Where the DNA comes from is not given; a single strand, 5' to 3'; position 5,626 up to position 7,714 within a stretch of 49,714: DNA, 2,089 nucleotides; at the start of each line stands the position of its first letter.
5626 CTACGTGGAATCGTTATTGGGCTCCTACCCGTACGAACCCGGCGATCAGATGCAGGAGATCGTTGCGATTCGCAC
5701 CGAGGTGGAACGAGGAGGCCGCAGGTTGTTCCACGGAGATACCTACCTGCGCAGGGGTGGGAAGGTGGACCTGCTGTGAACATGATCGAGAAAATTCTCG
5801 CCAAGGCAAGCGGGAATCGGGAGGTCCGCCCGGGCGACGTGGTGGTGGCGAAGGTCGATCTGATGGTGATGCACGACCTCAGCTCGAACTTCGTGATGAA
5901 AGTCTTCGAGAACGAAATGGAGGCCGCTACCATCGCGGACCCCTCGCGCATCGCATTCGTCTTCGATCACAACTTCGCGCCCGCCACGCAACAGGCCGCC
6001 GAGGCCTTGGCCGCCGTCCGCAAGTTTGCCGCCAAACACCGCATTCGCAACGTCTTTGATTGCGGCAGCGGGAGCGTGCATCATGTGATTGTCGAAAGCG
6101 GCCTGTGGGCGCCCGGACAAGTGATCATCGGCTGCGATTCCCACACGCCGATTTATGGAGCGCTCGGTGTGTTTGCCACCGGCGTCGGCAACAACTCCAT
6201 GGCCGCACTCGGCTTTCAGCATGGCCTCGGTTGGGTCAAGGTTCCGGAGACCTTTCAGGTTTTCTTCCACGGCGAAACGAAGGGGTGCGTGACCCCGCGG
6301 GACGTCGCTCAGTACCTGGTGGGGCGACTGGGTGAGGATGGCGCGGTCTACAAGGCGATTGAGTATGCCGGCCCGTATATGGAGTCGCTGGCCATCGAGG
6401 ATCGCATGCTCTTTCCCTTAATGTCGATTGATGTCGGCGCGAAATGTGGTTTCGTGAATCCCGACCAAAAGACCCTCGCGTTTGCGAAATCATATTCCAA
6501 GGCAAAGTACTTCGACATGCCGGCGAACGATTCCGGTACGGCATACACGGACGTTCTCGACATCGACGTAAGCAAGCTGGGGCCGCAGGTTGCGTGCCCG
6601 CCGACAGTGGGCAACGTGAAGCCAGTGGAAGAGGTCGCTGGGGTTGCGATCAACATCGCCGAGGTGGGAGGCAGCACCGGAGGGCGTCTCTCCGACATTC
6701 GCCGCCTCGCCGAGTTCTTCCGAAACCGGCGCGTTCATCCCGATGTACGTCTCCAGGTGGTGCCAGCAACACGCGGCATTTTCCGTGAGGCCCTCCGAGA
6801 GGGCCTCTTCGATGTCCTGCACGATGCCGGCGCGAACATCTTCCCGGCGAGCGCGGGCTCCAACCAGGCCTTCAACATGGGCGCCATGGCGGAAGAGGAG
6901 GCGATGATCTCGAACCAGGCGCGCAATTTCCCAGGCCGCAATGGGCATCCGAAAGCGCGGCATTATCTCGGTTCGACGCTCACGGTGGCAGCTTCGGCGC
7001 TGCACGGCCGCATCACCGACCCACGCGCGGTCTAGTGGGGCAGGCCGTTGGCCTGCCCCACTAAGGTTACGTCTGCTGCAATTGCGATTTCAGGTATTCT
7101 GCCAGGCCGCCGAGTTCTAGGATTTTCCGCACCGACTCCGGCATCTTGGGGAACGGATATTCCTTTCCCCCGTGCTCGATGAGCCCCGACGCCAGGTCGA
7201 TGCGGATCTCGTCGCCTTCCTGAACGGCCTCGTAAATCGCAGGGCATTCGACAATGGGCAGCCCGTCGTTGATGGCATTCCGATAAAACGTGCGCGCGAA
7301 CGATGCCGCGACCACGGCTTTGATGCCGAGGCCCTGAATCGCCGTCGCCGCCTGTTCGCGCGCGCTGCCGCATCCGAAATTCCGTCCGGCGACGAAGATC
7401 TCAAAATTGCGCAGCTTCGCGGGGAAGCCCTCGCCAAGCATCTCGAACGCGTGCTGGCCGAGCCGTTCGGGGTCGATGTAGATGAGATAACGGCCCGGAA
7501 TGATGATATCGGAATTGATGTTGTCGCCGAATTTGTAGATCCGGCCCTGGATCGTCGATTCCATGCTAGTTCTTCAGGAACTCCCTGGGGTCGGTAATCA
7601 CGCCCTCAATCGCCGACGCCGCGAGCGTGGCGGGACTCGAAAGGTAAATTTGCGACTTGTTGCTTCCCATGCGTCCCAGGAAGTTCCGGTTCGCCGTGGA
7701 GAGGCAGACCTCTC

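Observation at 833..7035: Operon that splits an aconitase-family LeuD/LeuC-like pair around an OCD-family enzyme and two M24-fold proteins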

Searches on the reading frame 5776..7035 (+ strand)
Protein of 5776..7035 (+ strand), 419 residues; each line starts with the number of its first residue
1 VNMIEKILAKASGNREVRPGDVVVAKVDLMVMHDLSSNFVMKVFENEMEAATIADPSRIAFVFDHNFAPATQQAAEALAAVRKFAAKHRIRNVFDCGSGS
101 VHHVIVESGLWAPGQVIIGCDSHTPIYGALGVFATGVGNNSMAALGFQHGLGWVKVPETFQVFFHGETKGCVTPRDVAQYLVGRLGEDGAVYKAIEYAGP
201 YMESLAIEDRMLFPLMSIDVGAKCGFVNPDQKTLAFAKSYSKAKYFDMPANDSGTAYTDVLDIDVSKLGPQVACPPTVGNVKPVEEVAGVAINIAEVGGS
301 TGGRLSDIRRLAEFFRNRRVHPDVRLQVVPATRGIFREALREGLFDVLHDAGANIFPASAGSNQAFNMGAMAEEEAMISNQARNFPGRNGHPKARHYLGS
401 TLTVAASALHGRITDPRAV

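Call 3: search_protein_families(library=pfam, proteins=[window:5776-7035:+])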
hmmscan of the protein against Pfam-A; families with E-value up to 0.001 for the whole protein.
window:5776-7035:+ (419 aa): 1 family
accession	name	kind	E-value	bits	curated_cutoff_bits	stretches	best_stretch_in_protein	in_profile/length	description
PF00330.25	Aconitase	-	2.8e-70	238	28.7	1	19-411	13-463/463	Aconitase family (aconitate hydratase)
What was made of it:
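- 5776..7035 (+): LeuCl: LeuC-like large subunit (419 aa) without Fe-S cluster ligands. PF00330 at 3e-70 (call 3).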

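Call 4: search_protein_families(library=ncbifam, proteins=[window:5776-7035:+])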
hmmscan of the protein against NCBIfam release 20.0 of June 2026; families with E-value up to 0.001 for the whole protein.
window:5776-7035:+ (419 aa): 19 families
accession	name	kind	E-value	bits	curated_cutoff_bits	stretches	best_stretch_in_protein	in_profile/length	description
NF001614.1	PRK00402.1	subfamily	3.6e-126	421.2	385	1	1-417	1-415/415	aconitase/3-isopropylmalate dehydratase large subunit family protein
TIGR01343.1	hacA_fam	subfamily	1.2e-119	399.6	385.7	1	3-417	2-412/412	homoaconitate hydratase family protein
TIGR02086.1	IPMI_arch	subfamily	7.4e-117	390.5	410.15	1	1-417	1-410/411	3-isopropylmalate dehydratase/homoaconitate hydratase family large subunit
TIGR02083.1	LEU2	equivalog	7.5e-107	357.8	610.65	1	1-419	1-419/419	3-isopropylmalate dehydratase large subunit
NF040615.1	HacA_Meth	equivalog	1.1e-99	334.1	550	1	1-415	1-417/419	homoaconitase large subunit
NF005558.0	PRK07229.1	equivalog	1.6e-73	248.4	612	1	2-418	4-414/647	aconitate hydratase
NF009116.0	PRK12466.1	subfamily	8.2e-61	206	531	2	21-243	23-252/472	3-isopropylmalate dehydratase large subunit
NF004016.0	PRK05478.1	subfamily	5.3e-56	190.1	510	2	24-281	25-298/468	3-isopropylmalate dehydratase large subunit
TIGR01342.1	acon_putative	hypoth_equivalog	2e-53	181.6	719.15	1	4-418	3-411/655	putative aconitate hydratase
TIGR00139.1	h_aconitase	equivalog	2.5e-44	151.8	529.9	2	14-234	19-237/709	homoaconitase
TIGR00170.1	leuC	equivalog_domain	2.6e-40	138.4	560.25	2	90-285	97-301/466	3-isopropylmalate dehydratase large subunit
NF006690.0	PRK09238.1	equivalog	2e-27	95.5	782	2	251-414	651-812/852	bifunctional aconitate hydratase 2/2-methylisocitrate dehydratase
TIGR01340.1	aconitase_mito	equivalog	1.3e-26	93.2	825.35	1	79-413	115-472/745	aconitate hydratase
NF008503.0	PRK11413.1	equivalog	1.3e-24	86.2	641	2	99-290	127-317/753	hydratase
NF006757.0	PRK09277.1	subfamily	7.3e-19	67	686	1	108-276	197-377/888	aconitate hydratase AcnA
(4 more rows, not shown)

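Call 12: search_solved_structures(query=window:5776-7035:+, show_alignments=2)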
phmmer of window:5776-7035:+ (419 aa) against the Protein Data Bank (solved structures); distinct sequences matched with E-value up to 0.001: 14.
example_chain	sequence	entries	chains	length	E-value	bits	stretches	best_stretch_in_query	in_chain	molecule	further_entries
4nqy_A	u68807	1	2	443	6.1e-85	288.7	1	1-417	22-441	Isopropylmalate/citramalate isomerase large subunit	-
4kp1_A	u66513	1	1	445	6.2e-85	288.7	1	1-417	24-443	Isopropylmalate/citramalate isomerase large subunit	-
4kp2_A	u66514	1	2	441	1.1e-72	248.4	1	1-415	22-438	Homoaconitase large subunit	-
1aco_A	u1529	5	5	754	1.9e-23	86.2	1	93-413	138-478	ACONITASE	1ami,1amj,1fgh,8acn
1nis_A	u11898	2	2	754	1.9e-23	86.2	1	93-413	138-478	ACONITASE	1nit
1b0m_A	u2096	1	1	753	3.6e-23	85.3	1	93-413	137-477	PROTEIN (ACONITASE)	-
5acn_A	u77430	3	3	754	3.7e-23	85.3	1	93-413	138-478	ACONITASE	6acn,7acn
1b0k_A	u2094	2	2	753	3.7e-23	85.3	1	93-413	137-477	PROTEIN (ACONITASE) | MITOCHONDRIAL ACONITASE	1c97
1c96_A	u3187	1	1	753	3.7e-23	85.3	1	93-413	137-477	MITOCHONDRIAL ACONITASE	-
1b0j_A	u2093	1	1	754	3.7e-23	85.3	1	93-413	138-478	ACONITATE HYDRATASE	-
1l5j_A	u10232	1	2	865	1.2e-09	40.8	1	251-417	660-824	Aconitate hydratase 2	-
2b3x_A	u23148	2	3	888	7e-09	38.2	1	105-237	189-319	Iron-responsive element binding protein 1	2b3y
3sn2_A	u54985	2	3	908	1.6e-08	37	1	105-236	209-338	Cytoplasmic aconitate hydratase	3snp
6vcd_A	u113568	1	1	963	1.5e-06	30.6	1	107-248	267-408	Iron-responsive element binding protein 2, isoform CRA_a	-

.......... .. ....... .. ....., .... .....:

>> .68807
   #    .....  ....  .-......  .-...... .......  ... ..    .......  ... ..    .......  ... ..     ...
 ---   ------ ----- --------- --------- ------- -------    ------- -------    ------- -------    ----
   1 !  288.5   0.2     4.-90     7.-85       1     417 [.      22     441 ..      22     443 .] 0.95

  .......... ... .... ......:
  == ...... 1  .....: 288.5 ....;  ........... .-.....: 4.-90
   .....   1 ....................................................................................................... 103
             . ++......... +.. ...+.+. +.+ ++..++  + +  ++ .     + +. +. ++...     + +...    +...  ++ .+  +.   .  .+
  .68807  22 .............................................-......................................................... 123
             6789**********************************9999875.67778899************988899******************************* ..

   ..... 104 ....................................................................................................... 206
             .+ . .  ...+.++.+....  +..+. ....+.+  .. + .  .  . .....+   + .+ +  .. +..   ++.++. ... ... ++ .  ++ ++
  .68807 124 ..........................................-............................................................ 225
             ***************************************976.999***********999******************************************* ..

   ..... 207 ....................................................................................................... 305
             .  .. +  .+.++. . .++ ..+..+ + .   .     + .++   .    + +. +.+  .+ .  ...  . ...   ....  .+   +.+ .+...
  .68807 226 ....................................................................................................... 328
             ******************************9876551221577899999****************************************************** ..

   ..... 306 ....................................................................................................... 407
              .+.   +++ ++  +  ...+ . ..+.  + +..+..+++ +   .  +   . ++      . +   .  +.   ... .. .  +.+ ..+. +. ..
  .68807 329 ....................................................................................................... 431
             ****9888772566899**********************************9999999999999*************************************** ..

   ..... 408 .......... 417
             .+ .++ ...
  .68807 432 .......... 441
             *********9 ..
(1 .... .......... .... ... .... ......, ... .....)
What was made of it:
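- On Aconitase superfamily / IPMI large subunit (for LeuCl, 5776-7035): PF00330 at 2.8e-70; PRK00402 at 421 bits (above 385); 4NQY at E=6e-85 (calls 3, 4, 12).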

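Call 14: find_encoding_contigs(protein=window:5776-7035:+, flank=10000, max_places=6)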
Protein window:5776-7035:+ (419 aa): no gene with exactly this product is on record in the collection.
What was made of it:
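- Tried and rejected: An exact-sequence look-up of the window's LeuCl found no contig (call 14).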

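Call 54: search_protein_representatives(protein=window:5776-7035:+)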
Query: 419 residues. Proteins with E-value up to 0.001 (for the whole library): 7441; up to 1e-10: 3130; up to 1e-30: 764. The best 150 are listed.
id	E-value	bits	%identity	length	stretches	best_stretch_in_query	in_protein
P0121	1.8e-199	679.1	72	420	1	1-418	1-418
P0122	5.5e-125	433.8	71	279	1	142-417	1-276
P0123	1.3e-124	432.6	69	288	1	1-274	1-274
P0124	2.3e-122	425.1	50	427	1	1-418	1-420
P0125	7.2e-117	407.1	70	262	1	161-418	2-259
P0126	1.2e-91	324.0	86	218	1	1-169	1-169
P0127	8.5e-91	321.2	73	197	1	1-197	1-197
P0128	2.4e-86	306.5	41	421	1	1-417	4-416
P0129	4.8e-86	305.6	68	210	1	211-418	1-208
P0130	9.9e-86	304.5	41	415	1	3-417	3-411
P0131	1.0e-84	301.2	40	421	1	1-418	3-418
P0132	1.5e-82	294.1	38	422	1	3-417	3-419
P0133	8.3e-81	288.3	37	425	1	1-417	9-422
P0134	2.9e-80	286.5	36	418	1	3-418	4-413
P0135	4.1e-80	286.0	44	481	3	52-240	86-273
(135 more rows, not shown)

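Call 57: find_encoding_contigs(protein=P0124, flank=10000, max_places=3)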
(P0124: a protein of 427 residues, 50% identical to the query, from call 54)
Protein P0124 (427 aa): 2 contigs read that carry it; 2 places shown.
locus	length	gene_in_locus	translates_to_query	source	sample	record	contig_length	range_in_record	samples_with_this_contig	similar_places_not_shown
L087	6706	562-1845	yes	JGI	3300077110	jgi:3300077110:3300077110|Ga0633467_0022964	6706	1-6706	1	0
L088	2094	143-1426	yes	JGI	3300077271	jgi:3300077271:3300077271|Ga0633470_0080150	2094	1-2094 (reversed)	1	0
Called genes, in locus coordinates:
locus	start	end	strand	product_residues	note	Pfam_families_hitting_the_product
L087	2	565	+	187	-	?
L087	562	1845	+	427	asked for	PF00330:Aconitase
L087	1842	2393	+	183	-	PF00694:Aconitase_C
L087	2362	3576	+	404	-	PF13531:SBP_bac_11 (weak), PF01547:SBP_bac_1, PF13416:SBP_bac_8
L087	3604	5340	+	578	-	PF00528:BPD_transp_1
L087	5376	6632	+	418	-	PF00005:ABC_tran, PF13304:AAA_21 (faint), PF08402:TOBE_2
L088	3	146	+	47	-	?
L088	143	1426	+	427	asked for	PF00330:Aconitase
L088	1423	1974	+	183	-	PF00694:Aconitase_C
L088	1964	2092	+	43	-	?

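Call 60: search_protein_families(library=pfam, proteins=[L087:2-565:+], max_evalue=0.01)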
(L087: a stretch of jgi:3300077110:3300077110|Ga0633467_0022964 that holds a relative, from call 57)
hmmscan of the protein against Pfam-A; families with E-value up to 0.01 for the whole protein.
L087:2-565:+ (187 aa): 1 family
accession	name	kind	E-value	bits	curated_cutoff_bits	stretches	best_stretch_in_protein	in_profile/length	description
PF19305.4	MmgE_PrpD_C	-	2.8e-31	109.1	32.1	1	1-154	25-171/173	MmgE/PrpD C-terminal domain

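Call 89: search_solved_structures(query=L087:2-565:+, max_evalue=0.001)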
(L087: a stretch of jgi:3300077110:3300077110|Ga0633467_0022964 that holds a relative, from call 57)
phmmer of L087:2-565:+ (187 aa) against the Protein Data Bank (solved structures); distinct sequences matched with E-value up to 0.001: 8.
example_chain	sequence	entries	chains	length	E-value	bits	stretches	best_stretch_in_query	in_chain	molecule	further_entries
7br9_A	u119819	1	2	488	7.2e-13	52.2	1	32-169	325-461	Cis-aconitate decarboxylase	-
6r6t_A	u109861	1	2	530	7.9e-13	52.1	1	32-169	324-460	Cis-aconitate decarboxylase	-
12vt_A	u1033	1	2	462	7.5e-12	48.9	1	32-163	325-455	Cis-aconitate decarboxylase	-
12vw_A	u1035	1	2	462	1.1e-11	48.4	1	32-163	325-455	Cis-aconitate decarboxylase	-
12ux_A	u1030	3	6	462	1.1e-11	48.4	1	32-163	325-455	Cis-aconitate decarboxylase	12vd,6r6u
12vq_A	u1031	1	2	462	1.2e-11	48.2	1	32-163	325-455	Cis-aconitate decarboxylase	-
2hp3_A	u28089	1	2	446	5.2e-05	26.6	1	29-90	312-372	IDS-epimerase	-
2hp0_A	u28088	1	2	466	5.7e-05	26.4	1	29-90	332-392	IDS-epimerase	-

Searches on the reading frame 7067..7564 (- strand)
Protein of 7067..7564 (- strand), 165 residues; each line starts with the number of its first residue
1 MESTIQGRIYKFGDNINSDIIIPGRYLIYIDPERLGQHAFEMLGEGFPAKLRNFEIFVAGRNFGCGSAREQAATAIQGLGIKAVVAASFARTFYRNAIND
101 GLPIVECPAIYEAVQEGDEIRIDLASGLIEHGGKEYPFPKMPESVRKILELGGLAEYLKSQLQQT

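Call 3: search_protein_families(library=pfam, proteins=[window:7067-7564:-])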
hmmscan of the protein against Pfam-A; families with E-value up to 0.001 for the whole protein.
window:7067-7564:- (165 aa): 1 family
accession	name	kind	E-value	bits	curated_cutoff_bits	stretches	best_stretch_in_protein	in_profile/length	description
PF00694.25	Aconitase_C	-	2.6e-17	63.8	22.8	1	53-102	73-123/131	Aconitase C-terminal domain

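Call 4: search_protein_families(library=ncbifam, proteins=[window:7067-7564:-])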
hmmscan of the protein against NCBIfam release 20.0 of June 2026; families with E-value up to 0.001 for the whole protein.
window:7067-7564:- (165 aa): 16 families
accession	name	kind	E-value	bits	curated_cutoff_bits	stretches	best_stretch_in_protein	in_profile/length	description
TIGR02087.1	LEUD_arch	subfamily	1.5e-53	180.8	108.95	1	7-160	1-156/157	LeuD/DmdB family oxidoreductase small subunit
TIGR02084.1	leud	equivalog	5e-47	159.4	245.85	1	7-159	1-155/156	3-isopropylmalate dehydratase small subunit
NF040625.1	HacB2_Meth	equivalog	1.2e-44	151.7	230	1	3-160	2-159/161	homoaconitase small subunit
NF040604.2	HacB_Meth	equivalog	2.2e-44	151.1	230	1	4-159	2-158/159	homoaconitase small subunit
NF010629.0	PRK14023.1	equivalog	2.2e-39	134.9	229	1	8-160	3-156/166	homoaconitate hydratase small subunit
NF002458.0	PRK01641.1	subfamily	4.5e-24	85.2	167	1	13-149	16-169/202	3-isopropylmalate dehydratase small subunit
TIGR00139.1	h_aconitase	equivalog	1.3e-20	73.4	529.9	1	13-116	539-644/709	homoaconitase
NF005558.0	PRK07229.1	equivalog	9.2e-16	57.5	612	1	9-129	475-602/647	aconitate hydratase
TIGR00171.1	leuD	equivalog_domain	1.2e-15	57.8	116.25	1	51-138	67-161/188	3-isopropylmalate dehydratase small subunit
TIGR01342.1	acon_putative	hypoth_equivalog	3.5e-13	48.6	719.15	1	4-126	468-602/655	putative aconitate hydratase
TIGR01341.1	aconitase_1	equivalog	1.2e-07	29.8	945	1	56-111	751-806/876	aconitate hydratase AcnA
NF009520.0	PRK12881.1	subfamily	1.9e-07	29.2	905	1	56-101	765-810/893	aconitate hydratase AcnA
NF006757.0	PRK09277.1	subfamily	2.2e-07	28.9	686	1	56-101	760-805/888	aconitate hydratase AcnA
TIGR01340.1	aconitase_mito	equivalog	3.2e-06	25.8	825.35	1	56-130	625-701/745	aconitate hydratase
TIGR02333.1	2met_isocit_dHY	equivalog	0.0002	19.4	1419.85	1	53-102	731-780/858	Fe/S-dependent 2-methylisocitrate dehydratase AcnD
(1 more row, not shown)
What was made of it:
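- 7067..7564 (-): LeuD2: IPMI-type small subunit (165 aa) of the genuine Fe-S LeuCD pair that co-travels with the cluster. TIGR02087 at 180.8 bits (call 4).
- Checked: The convergent pair at 7067-7564 and 7566-8849 is a LeuD/LeuC pair (calls 3, 4).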

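Call 87: search_solved_structures(query=window:7067-7564:-, show_alignments=3, max_evalue=1e-10)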
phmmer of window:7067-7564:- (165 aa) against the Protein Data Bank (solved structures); distinct sequences matched with E-value up to 1e-10: 5.
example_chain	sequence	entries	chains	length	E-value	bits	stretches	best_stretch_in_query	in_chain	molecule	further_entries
3vba_A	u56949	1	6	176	1.9e-47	164.4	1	1-163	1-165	Isopropylmalate/citramalate isomerase small subunit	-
2pkp_A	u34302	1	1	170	2.3e-37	131.6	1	5-161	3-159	Homoaconitase small subunit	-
1v7l_A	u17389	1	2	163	3.6e-32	114.7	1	6-160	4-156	3-isopropylmalate dehydratase small subunit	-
2hcu_A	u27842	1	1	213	3e-12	49.9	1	12-125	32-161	3-isopropylmalate dehydratase small subunit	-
3q3w_A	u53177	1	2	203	1.1e-11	48.1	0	15-119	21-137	3-isopropylmalate dehydratase small subunit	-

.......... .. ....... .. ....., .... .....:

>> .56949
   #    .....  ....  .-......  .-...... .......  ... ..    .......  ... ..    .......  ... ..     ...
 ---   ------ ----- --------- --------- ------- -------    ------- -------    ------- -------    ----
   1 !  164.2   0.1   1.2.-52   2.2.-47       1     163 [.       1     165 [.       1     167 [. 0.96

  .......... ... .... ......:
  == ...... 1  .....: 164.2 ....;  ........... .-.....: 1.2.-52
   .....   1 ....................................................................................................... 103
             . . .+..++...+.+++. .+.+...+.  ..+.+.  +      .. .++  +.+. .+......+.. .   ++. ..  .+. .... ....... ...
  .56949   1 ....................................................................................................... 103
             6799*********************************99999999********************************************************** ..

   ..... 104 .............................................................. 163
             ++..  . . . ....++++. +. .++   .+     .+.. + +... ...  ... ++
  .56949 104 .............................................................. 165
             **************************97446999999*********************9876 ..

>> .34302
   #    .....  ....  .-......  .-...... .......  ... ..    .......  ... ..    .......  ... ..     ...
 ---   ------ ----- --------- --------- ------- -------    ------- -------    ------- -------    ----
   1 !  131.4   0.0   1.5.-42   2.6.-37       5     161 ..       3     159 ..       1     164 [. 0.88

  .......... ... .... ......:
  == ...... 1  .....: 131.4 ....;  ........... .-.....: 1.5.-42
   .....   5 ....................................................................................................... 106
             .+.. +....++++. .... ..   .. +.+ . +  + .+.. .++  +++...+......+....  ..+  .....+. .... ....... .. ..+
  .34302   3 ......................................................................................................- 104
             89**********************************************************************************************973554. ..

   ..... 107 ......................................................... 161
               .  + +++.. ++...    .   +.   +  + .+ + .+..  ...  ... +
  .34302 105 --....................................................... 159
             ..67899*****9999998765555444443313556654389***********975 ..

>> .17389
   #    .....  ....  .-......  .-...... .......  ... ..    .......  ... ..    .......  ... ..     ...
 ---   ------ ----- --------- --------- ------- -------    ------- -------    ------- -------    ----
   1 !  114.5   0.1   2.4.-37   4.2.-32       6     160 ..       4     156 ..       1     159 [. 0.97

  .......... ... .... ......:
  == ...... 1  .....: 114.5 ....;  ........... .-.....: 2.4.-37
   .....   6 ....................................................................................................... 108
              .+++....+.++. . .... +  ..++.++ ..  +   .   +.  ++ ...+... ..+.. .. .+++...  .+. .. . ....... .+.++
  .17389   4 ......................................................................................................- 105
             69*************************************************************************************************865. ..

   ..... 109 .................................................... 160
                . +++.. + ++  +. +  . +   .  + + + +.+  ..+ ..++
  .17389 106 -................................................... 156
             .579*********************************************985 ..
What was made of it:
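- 7067..7564 (-): The best PDB hit is M. jannaschii isopropylmalate/citramalate isomerase small subunit 3VBA at 2e-47 (call 87).
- Checked: RYLIY matches the M. jannaschii isopropylmalate/citramalate isomerase small subunit (RYLVY, PDB 3VBA) and not homoaconitase (PYLRT, 2PKP) (call 87).
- The LeuD2 loop is the hydrophobic IPMI type (YLIY), not the Arg-containing homoaconitase type expected for a tricarboxylate (call 87).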
